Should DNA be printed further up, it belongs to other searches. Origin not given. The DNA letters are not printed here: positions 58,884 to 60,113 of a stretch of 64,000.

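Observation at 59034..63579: Complete Xanthomonas-style rpfF / rpfG-rpfC DSF signalling cluster on what looks like a beta-proteobacterial core chromosome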

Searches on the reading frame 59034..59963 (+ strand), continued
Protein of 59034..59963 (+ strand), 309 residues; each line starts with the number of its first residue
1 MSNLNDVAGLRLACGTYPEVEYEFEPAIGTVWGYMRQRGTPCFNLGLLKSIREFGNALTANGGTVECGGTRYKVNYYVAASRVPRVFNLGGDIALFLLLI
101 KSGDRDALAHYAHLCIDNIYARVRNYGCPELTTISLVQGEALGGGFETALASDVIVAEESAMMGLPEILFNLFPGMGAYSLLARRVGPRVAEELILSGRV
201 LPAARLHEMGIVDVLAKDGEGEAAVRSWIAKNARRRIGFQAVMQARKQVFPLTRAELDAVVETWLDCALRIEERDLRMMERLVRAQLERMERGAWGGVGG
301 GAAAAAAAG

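Call 36: search_protein_families(library=pfam, max_evalue=0.001, proteins=[L007:8910-9581:-, L016:8951-9616:-, L034:8967-9632:-, L005:9692-11044:-, L043:9843-11111:-, L043:8904-9800:+, L018:8896-9966:-, L026:9577-10494:-, L014:9705-10373:-, L020:8943-9644:-])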
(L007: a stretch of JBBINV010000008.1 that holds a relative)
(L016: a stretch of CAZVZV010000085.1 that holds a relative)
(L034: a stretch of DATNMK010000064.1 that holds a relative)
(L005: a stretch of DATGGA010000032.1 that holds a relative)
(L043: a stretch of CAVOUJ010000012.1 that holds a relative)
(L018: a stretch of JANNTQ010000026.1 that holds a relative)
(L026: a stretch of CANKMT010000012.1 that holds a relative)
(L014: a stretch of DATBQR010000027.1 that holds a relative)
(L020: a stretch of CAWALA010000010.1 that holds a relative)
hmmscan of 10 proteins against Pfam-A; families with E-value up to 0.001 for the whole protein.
L007:8910-9581:- (223 aa): 2 families
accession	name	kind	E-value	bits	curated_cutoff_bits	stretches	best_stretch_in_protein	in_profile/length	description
PF14518.11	Haem_oxygenas_2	-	3.7e-19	69.6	28.9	1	38-202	1-170/177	Iron-containing redox enzyme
PF03070.21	TENA_THI-4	-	0.00024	21.4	22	1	24-195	17-188/210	TENA/THI-4/PQQC family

L016:8951-9616:- (221 aa): 1 family
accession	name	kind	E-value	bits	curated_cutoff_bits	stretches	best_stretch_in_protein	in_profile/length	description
PF14518.11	Haem_oxygenas_2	-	2.2e-18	67.1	28.9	1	38-200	1-168/177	Iron-containing redox enzyme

L034:8967-9632:- (221 aa): 2 families
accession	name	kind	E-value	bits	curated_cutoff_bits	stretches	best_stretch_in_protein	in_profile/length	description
PF14518.11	Haem_oxygenas_2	-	1.3e-21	77.6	28.9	1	38-200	1-168/177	Iron-containing redox enzyme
PF03070.21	TENA_THI-4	-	0.00011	22.5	22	1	28-192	20-185/210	TENA/THI-4/PQQC family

L005:9692-11044:- (450 aa): 1 family
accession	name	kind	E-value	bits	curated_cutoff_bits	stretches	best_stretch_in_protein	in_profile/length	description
PF00067.27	p450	-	8.8e-87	292.2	22.8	1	11-444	1-459/462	Cytochrome P450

L043:9843-11111:- (422 aa): 2 families
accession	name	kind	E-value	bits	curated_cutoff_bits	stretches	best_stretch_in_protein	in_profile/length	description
PF00109.32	ketoacyl-synt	-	4.5e-37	128.4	20.8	1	10-257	2-252/252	Beta-ketoacyl synthase, N-terminal domain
PF02801.28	Ketoacyl-synt_C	-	5.6e-30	104.2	20.8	1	266-377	2-118/119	Beta-ketoacyl synthase, C-terminal domain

L043:8904-9800:+ (298 aa): 1 family
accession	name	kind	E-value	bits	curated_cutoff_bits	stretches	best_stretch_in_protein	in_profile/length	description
PF01553.26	Acyltransferase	-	4.7e-23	81.9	23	1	105-229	3-131/132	Acyltransferase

L018:8896-9966:- (356 aa): 0 families

L026:9577-10494:- (305 aa): 0 families

L014:9705-10373:- (222 aa): 2 families
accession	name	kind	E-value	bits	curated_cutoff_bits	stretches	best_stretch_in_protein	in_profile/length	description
PF14518.11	Haem_oxygenas_2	-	4.6e-21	75.9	28.9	1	38-201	1-169/177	Iron-containing redox enzyme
PF03070.21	TENA_THI-4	-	0.00061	20.1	22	1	27-150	19-142/210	TENA/THI-4/PQQC family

L020:8943-9644:- (233 aa): 1 family
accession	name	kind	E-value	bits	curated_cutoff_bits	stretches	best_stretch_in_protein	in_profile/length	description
PF14518.11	Haem_oxygenas_2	-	4.1e-20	72.8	28.9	1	50-212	1-168/177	Iron-containing redox enzyme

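Call 41: search_protein_families(library=pfam, max_evalue=0.001, proteins=[L004:14381-15379:+, L004:15376-16518:+, L004:15343-16371:-, L004:12664-13899:-, L004:13928-14173:-, L004:14786-15313:-, L004:16381-16863:-])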
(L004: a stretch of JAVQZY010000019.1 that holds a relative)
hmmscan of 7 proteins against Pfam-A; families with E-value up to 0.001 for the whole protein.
L004:14381-15379:+ (332 aa): 1 family
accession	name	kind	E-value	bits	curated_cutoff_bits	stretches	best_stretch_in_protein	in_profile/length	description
PF02547.20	Queuosine_synth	-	2.2e-124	415.3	25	1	3-328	1-322/322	Queuosine biosynthesis protein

L004:15376-16518:+ (380 aa): 1 family
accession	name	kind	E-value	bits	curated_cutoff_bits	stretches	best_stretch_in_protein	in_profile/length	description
PF01702.25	TGT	-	1e-146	489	26.3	1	10-327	2-319/357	Queuine tRNA-ribosyltransferase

L004:15343-16371:- (342 aa): 0 families

L004:12664-13899:- (411 aa): 3 families
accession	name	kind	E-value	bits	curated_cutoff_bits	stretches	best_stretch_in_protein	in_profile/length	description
PF00109.32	ketoacyl-synt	-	1.7e-47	162.6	20.8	1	4-245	2-250/252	Beta-ketoacyl synthase, N-terminal domain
PF02801.28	Ketoacyl-synt_C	-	2.6e-34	118.2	20.8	1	255-365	1-116/119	Beta-ketoacyl synthase, C-terminal domain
PF00108.29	Thiolase_N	-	1.4e-05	25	26.4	1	149-193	69-115/260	Thiolase, N-terminal domain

L004:13928-14173:- (81 aa): 1 family
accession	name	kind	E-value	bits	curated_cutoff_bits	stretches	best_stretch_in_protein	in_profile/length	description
PF00550.31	PP-binding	-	1.8e-15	57.3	20.8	1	6-71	2-67/67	Phosphopantetheine attachment site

L004:14786-15313:- (175 aa): 0 families

L004:16381-16863:- (160 aa): 0 families

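Call 42: search_protein_families(library=ncbifam, max_evalue=0.00001, proteins=[L001:14691-15926:-, L001:15961-16206:-, L043:9843-11111:-, L007:8910-9581:-])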
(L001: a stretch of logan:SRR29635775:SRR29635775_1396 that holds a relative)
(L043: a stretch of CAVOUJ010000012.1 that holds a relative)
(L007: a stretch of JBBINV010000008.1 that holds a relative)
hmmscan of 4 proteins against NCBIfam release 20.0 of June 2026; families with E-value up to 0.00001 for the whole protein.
L001:14691-15926:- (411 aa): 28 families (the best 25 are shown)
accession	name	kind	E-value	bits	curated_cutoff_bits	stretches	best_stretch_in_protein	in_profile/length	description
TIGR03150.1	fabF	equivalog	1.3e-128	429.2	493.75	1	4-407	1-405/407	beta-ketoacyl-ACP synthase II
NF005589.0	PRK07314.1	subfamily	1.1e-127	426.3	387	1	1-410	1-411/413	beta-ketoacyl-ACP synthase II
NF004970.0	PRK06333.1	subfamily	1.2e-110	370.3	525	1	1-409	1-420/424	beta-ketoacyl-ACP synthase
NF006274.0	PRK08439.1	equivalog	1.3e-91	307.4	621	1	4-409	2-404/406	beta-ketoacyl-ACP synthase II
NF006434.0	PRK08722.1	equivalog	1.4e-89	300.8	759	1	1-409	1-412/414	beta-ketoacyl-ACP synthase II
NF006587.0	PRK09116.1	equivalog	8.4e-86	288.3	470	1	4-410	2-406/408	beta-ketoacyl-ACP synthase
NF005916.1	PRK07910.1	equivalog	4.2e-76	256.5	560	1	5-408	13-415/418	KasA/KasB family beta-ketoacyl-ACP synthase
NF006618.0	PRK09185.1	subfamily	1.6e-75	254.6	407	1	4-410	3-392/394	beta-ketoacyl-ACP synthase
NF005935.0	PRK07967.1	equivalog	2.4e-75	253.9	630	1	4-410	2-403/406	beta-ketoacyl-ACP synthase I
NF005076.0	PRK06501.1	equivalog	4e-74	250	629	1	6-408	13-420/425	beta-ketoacyl-ACP synthase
NF005490.0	PRK07103.1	equivalog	2.2e-69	234.5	445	1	2-410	2-412/414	polyketide beta-ketoacyl:acyl carrier protein synthase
NF004618.0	PRK05952.1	equivalog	8.8e-63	212.5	455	1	5-409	3-381/384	beta-ketoacyl-ACP synthase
NF058662.1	cispenta_AmcF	equivalog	5.8e-61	206.5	325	1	6-409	2-368/369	cispentacin biosynthesis acyltransferase subunit AmcF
NF045894.1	PKS_plus_SDR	equivalog_domain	7e-45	153.1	1740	1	66-411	83-427/1515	type I polyketide synthase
NF040607.1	mycolic_Pks13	equivalog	8.7e-40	136.1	2100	1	66-407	181-522/1680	polyketide synthase Pks13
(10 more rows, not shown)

L001:15961-16206:- (81 aa): 12 families
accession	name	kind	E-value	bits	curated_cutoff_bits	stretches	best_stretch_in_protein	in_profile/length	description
NF002148.0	PRK00982.1-2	subfamily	2.5e-14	52.9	71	1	2-71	4-74/79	acyl carrier protein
NF002150.0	PRK00982.1-4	subfamily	2.3e-12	47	66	1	4-71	7-75/80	acyl carrier protein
TIGR00517.1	acyl_carrier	equivalog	6.9e-11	41.9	70.45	1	2-62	3-64/77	acyl carrier protein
NF002151.0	PRK00982.1-5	equivalog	7.1e-11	42.1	92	1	2-69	3-71/78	acyl carrier protein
NF002147.0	PRK00982.1-1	equivalog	1.5e-10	40.7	84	1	6-72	11-78/83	acyl carrier protein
NF002149.0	PRK00982.1-3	equivalog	6.8e-10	38.8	106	1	5-60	6-62/78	acyl carrier protein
NF006031.0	PRK08172.1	equivalog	8.2e-10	39.2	76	1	1-76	3-79/82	acyl carrier protein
NF009104.0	PRK12449.1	equivalog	1.8e-09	37.4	70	1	29-67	33-71/80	acyl carrier protein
NF040636.1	AcpM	exception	2.1e-09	37.3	146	1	14-70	17-74/93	meromycolate extension acyl carrier protein AcpM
NF058660.1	cispen_ACP_AmcB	equivalog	6e-09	36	80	1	21-69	22-70/80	cispentacin biosynthesis acyl carrier protein AmcB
NF005079.0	PRK06508.1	equivalog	5.6e-08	33.1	83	1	3-57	4-59/93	acyl carrier protein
NF004533.0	PRK05883.1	equivalog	8.9e-07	28.7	72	1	12-75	33-97/100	acyl carrier protein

L043:9843-11111:- (422 aa): 19 families
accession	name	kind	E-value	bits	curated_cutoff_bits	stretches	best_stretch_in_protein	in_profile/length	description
NF005935.0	PRK07967.1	equivalog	1.7e-125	419.1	630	1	10-420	2-404/406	beta-ketoacyl-ACP synthase I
TIGR03150.1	fabF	equivalog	1.8e-110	369.4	493.75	1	10-418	1-407/407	beta-ketoacyl-ACP synthase II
NF005589.0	PRK07314.1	subfamily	3.7e-110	368.5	387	1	9-420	3-412/413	beta-ketoacyl-ACP synthase II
NF004970.0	PRK06333.1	subfamily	6.7e-100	334.9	525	1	10-421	4-423/424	beta-ketoacyl-ACP synthase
NF006587.0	PRK09116.1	equivalog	3.3e-96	322.6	470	1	10-419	2-406/408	beta-ketoacyl-ACP synthase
NF006434.0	PRK08722.1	equivalog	1.6e-76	257.9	759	1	8-419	2-413/414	beta-ketoacyl-ACP synthase II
NF006274.0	PRK08439.1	equivalog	3.3e-76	256.7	621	1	10-418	2-404/406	beta-ketoacyl-ACP synthase II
NF006618.0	PRK09185.1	subfamily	6.5e-72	242.7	407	1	11-418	4-391/394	beta-ketoacyl-ACP synthase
NF005916.1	PRK07910.1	equivalog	1.2e-68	232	560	1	11-416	13-414/418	KasA/KasB family beta-ketoacyl-ACP synthase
NF005076.0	PRK06501.1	equivalog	1.1e-65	222.2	629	1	12-418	13-421/425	beta-ketoacyl-ACP synthase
NF005490.0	PRK07103.1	equivalog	2e-57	195.1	445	1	11-418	5-411/414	polyketide beta-ketoacyl:acyl carrier protein synthase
NF004618.0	PRK05952.1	equivalog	9.8e-54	182.7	455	1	11-418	3-381/384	beta-ketoacyl-ACP synthase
NF058662.1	cispenta_AmcF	equivalog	3.4e-48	164.5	325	1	12-418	2-368/369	cispentacin biosynthesis acyltransferase subunit AmcF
NF045894.1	PKS_plus_SDR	equivalog_domain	6.1e-23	80.4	1740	1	93-417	100-424/1515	type I polyketide synthase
NF040607.1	mycolic_Pks13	equivalog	2.8e-22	78.1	2100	1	144-419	241-525/1680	polyketide synthase Pks13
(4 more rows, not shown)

L007:8910-9581:- (223 aa): 0 families
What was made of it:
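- L043 has a FabB-like KAS and a PlsC-like acyltransferase inside the cluster (calls 36, 42).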

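Call 43: search_solved_structures(query=L001:14691-15926:-, max_evalue=1e-40)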
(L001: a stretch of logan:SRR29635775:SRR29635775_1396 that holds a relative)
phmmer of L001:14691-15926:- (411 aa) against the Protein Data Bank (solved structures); distinct sequences matched with E-value up to 1e-40: 70 (the best 60 are shown).
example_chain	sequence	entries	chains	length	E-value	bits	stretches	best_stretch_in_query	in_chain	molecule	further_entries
1j3n_A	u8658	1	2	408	1.9e-100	340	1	4-410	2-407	3-oxoacyl-(acyl-carrier protein) synthase II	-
3o04_A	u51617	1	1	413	1.5e-90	307.4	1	1-410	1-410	beta-keto-acyl carrier protein synthase II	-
5sxo_A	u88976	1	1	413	4e-90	306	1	1-410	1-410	3-oxoacyl-[acyl-carrier-protein] synthase 2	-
4ls5_A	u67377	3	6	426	8.2e-88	298.4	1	1-408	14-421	3-oxoacyl-[acyl-carrier-protein] synthase 2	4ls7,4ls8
4ls6_A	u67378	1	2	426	1.1e-87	298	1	1-408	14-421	3-oxoacyl-[acyl-carrier-protein] synthase 2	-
2gqd_A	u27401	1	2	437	1.7e-86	294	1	4-409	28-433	3-oxoacyl-[acyl-carrier-protein] synthase 2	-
6okg_A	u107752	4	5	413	1.7e-85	290.8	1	1-408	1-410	3-oxoacyl-[acyl-carrier-protein] synthase 2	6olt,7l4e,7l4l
1e5m_A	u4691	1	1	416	3.3e-85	289.8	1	3-407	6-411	BETA KETOACYL ACYL CARRIER PROTEIN SYNTHASE II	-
2gfw_A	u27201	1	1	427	4.1e-85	289.5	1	2-408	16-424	3-oxoacyl-[acyl-carrier-protein] synthase 2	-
1b3n_A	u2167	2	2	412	6.3e-85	288.9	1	2-408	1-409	PROTEIN (KETOACYL ACYL CARRIER PROTEIN SYNTHASE 2) | BETA-KETOACYL ACP SYNTHASE II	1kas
4r8e_A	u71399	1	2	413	1.2e-84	287.9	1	1-408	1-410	3-oxoacyl-[acyl-carrier-protein] synthase 2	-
2gfy_A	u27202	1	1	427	4.5e-84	286.1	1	2-408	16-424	3-oxoacyl-[acyl-carrier-protein] synthase 2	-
3hnz_A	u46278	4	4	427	1e-83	284.9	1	2-408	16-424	3-oxoacyl-[acyl-carrier-protein] synthase 2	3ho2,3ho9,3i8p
8qm1_A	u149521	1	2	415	1.3e-83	284.6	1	1-410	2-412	3-oxoacyl-[acyl-carrier-protein] synthase 2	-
4b7v_A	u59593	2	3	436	1.5e-83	284.3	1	1-410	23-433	3-OXOACYL-[ACYL-CARRIER-PROTEIN] SYNTHASE 2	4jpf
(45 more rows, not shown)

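Call 76: search_solved_structures(query=L007:8910-9581:-, max_evalue=1)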
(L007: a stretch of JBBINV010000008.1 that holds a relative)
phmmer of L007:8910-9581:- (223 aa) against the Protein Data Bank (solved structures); distinct sequences matched with E-value up to 1: 1.
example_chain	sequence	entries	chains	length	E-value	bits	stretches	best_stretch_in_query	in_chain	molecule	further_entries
3dde_A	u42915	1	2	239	7.8e-09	39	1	25-188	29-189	TENA/THI-4 protein, Domain of Unknown Function with a Heme Oxygenase-like Fold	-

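Call 77: search_solved_structures(query=L001:15961-16206:-, max_evalue=0.001)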
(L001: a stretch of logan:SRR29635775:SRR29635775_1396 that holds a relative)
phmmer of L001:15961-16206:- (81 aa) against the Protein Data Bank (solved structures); distinct sequences matched with E-value up to 0.001: 100 (the best 60 are shown).
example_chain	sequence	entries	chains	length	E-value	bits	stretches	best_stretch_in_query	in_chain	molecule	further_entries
4dxe_H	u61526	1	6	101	1.1e-10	45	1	1-72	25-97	Acyl carrier protein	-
2ehs_A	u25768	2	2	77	3.6e-10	43.3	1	5-68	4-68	Acyl carrier protein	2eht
2n57_A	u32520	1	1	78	6.1e-10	42.6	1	2-74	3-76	Acyl carrier protein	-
7ar9_T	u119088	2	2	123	1.8e-09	41.1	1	6-68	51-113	SDAP1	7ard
2qnw_A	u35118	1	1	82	2.2e-09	40.8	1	4-67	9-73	Acyl carrier protein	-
9s2u_I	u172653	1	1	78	1.6e-08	38.1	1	7-69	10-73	Meromycolate extension acyl carrier protein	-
6lvt_A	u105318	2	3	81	1.8e-08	38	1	3-72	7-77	Acyl carrier protein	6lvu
1klp_A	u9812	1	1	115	1.9e-08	37.9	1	5-70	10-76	MEROMYCOLATE EXTENSION ACYL CARRIER PROTEIN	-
7bvc_P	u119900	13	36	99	2.6e-08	37.4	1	7-70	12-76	Meromycolate extension acyl carrier protein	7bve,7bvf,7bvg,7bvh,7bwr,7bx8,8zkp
1hy8_A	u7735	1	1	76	3.6e-08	37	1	2-67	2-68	ACYL CARRIER PROTEIN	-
2x2b_A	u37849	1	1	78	3.8e-08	36.9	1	2-67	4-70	ACYL CARRIER PROTEIN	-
1x3o_A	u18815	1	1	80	4.4e-08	36.7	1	4-75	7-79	acyl carrier protein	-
9rfu_G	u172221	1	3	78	6.9e-08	36.1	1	7-69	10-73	Meromycolate extension acyl carrier protein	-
8jfg_G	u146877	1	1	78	9.1e-08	35.7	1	7-71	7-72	Acyl carrier protein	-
8jfn_B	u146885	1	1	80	9.7e-08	35.6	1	7-71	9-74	Acyl carrier protein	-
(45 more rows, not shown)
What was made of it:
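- Tried and rejected: I rejected that after NCBIfam cut-offs and the queA-tgt flank showed a stand-alone divergent pair (calls 41, 42, 77).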
